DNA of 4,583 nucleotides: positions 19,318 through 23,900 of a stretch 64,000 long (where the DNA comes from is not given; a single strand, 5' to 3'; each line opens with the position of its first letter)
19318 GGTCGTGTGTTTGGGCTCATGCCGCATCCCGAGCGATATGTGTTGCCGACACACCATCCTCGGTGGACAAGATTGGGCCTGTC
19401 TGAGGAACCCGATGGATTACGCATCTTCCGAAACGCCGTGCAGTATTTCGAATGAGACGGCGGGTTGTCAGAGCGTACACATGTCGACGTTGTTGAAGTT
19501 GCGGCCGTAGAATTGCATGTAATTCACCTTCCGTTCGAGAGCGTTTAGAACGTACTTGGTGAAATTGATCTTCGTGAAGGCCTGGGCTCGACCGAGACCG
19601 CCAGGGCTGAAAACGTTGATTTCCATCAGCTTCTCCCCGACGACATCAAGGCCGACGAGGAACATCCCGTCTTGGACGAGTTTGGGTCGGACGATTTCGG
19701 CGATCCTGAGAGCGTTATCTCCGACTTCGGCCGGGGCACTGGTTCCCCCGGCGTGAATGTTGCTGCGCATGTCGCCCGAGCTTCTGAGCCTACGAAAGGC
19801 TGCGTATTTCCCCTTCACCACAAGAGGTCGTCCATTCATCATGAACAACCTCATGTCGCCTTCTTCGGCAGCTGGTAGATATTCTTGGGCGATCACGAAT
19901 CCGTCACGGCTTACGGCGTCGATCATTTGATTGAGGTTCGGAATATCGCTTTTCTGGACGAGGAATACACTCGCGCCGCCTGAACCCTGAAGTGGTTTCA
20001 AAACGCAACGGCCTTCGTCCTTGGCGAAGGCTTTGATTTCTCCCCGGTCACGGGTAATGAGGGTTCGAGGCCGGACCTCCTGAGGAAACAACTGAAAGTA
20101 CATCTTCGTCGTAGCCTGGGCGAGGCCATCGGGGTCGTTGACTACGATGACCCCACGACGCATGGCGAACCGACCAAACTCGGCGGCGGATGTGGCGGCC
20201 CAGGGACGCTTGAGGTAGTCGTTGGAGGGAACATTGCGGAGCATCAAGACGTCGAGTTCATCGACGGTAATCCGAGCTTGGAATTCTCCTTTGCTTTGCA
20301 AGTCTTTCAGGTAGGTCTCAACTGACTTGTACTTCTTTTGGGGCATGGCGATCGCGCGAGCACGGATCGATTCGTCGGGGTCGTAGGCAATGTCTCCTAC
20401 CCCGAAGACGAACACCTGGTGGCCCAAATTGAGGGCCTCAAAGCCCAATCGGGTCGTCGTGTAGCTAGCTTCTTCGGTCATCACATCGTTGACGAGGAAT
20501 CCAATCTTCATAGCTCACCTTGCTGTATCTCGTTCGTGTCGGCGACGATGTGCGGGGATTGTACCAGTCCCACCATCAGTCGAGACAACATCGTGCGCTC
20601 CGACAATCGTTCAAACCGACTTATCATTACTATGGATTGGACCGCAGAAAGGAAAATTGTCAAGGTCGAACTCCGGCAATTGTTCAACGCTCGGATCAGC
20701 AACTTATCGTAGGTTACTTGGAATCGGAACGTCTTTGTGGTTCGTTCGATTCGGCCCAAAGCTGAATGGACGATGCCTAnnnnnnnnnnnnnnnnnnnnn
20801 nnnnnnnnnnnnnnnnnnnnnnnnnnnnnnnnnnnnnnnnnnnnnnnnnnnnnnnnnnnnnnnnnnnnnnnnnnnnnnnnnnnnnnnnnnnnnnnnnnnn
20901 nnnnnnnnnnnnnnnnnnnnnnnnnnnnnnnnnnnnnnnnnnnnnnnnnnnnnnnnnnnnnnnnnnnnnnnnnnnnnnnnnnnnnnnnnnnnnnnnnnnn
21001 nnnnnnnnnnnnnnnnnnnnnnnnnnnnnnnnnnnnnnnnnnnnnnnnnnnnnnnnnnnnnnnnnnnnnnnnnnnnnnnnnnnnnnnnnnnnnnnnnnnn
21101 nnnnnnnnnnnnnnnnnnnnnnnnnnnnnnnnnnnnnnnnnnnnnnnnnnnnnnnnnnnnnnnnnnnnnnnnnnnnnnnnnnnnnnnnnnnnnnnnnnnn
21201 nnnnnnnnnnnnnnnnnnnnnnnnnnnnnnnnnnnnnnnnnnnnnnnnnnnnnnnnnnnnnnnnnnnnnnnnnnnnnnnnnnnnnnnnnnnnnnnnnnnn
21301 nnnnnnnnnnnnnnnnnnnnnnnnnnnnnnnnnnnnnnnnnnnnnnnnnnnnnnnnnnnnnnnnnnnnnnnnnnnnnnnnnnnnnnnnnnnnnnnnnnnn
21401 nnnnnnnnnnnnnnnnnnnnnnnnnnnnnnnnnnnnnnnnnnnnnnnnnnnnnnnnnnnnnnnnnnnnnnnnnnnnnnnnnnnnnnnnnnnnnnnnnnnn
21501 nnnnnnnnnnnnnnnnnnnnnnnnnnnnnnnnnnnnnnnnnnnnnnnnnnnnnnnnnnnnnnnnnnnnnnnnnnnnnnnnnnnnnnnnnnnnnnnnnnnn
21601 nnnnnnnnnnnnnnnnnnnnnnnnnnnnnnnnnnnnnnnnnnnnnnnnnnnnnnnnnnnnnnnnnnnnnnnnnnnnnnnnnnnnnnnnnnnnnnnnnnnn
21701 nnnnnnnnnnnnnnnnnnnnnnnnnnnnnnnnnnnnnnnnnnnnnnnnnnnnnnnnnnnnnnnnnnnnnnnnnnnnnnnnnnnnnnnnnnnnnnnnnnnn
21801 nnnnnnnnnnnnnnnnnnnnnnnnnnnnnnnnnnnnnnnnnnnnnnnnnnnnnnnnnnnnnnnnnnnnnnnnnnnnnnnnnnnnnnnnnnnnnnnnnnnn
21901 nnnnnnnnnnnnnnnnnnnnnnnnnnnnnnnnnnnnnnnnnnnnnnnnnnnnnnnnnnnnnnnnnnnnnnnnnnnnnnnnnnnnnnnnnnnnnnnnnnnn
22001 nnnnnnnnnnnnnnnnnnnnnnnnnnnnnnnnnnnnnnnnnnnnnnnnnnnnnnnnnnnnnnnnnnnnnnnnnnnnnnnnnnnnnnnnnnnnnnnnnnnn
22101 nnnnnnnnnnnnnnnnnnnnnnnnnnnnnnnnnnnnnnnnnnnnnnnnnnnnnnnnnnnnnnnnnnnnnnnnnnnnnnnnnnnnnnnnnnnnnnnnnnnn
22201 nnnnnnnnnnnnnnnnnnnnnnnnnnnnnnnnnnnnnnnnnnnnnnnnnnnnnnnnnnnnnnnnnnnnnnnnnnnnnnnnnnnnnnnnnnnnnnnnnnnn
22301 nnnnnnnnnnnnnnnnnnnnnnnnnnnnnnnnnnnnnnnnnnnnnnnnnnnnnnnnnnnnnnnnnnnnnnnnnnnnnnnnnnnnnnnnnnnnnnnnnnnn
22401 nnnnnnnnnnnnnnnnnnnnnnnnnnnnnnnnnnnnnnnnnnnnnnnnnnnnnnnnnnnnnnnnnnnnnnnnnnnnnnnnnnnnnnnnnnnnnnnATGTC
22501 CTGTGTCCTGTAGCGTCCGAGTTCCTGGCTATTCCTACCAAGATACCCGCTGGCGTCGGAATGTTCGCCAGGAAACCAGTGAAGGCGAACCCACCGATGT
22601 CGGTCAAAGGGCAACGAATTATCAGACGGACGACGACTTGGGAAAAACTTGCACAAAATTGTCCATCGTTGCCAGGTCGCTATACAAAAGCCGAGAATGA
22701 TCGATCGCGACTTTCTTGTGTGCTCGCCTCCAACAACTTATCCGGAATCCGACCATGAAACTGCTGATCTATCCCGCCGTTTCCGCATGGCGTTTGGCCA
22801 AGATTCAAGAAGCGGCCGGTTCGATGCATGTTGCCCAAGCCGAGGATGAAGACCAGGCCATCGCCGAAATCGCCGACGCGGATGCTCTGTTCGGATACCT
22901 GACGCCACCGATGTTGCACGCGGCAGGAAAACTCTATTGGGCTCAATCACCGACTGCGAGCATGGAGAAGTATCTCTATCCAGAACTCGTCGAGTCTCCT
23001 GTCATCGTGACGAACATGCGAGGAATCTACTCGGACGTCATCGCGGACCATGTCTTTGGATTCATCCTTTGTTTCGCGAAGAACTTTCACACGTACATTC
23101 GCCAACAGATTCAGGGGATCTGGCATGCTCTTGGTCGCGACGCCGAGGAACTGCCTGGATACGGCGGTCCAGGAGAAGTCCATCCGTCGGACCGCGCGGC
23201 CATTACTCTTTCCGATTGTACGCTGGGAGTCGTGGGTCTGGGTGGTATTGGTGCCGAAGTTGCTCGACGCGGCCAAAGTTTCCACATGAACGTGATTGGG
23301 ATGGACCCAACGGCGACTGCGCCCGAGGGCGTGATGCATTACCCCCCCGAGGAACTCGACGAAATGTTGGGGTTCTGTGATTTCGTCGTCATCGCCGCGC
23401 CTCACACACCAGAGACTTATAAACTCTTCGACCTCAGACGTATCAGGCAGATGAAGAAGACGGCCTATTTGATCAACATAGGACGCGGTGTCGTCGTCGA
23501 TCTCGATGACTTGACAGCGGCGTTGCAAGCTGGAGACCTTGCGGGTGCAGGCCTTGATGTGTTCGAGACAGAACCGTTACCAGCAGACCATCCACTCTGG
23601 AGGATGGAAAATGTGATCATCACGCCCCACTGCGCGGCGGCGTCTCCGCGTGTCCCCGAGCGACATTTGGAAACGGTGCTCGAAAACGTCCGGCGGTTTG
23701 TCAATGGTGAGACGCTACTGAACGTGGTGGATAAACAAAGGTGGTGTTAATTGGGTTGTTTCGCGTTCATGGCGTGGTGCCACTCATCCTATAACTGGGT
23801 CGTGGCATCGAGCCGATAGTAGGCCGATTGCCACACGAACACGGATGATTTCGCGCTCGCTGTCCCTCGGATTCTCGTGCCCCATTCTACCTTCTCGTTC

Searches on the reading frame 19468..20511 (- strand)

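Call 64: search_protein_families(library=pfam, proteins=[window:19468-20511:-], max_evalue=0.00001)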
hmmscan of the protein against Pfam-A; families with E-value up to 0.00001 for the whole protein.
window:19468-20511:- (347 aa): 3 families
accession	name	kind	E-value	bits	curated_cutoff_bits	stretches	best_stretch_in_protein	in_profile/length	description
PF02955.21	GSH-S_ATP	-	1.2e-50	171.9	23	1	136-310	2-171/175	Prokaryotic glutathione synthetase, ATP-grasp domain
PF08443.16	RimK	-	5.8e-13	49.3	21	1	152-324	23-187/188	RimK-like ATP-grasp domain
PF02951.20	GSH-S_N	-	2.7e-06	27.9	21.3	1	1-130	1-118/119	Prokaryotic glutathione synthetase, N-terminal domain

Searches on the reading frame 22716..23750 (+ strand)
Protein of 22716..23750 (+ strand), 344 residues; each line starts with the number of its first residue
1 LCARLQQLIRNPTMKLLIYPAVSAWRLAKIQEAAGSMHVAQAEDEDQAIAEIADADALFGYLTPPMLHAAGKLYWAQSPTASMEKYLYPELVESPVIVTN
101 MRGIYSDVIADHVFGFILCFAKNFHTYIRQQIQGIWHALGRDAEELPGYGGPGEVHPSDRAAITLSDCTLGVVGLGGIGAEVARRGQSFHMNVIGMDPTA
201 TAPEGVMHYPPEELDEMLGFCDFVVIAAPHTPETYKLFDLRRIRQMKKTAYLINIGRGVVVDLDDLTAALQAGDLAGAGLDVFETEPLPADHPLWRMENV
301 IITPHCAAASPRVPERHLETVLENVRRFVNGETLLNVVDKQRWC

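Call 64: search_protein_families(library=pfam, proteins=[window:22716-23750:+], max_evalue=0.00001)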
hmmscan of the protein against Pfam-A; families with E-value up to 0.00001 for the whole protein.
window:22716-23750:+ (344 aa): 2 families
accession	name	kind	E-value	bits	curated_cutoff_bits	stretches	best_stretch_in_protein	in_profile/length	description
PF02826.25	2-Hacid_dh_C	-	2.6e-53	180.5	25.1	1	115-307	2-178/178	D-isomer specific 2-hydroxyacid dehydrogenase, NAD binding domain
PF00389.36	2-Hacid_dh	-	7.6e-06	26.1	24.6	1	28-338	13-133/134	D-isomer specific 2-hydroxyacid dehydrogenase, catalytic domain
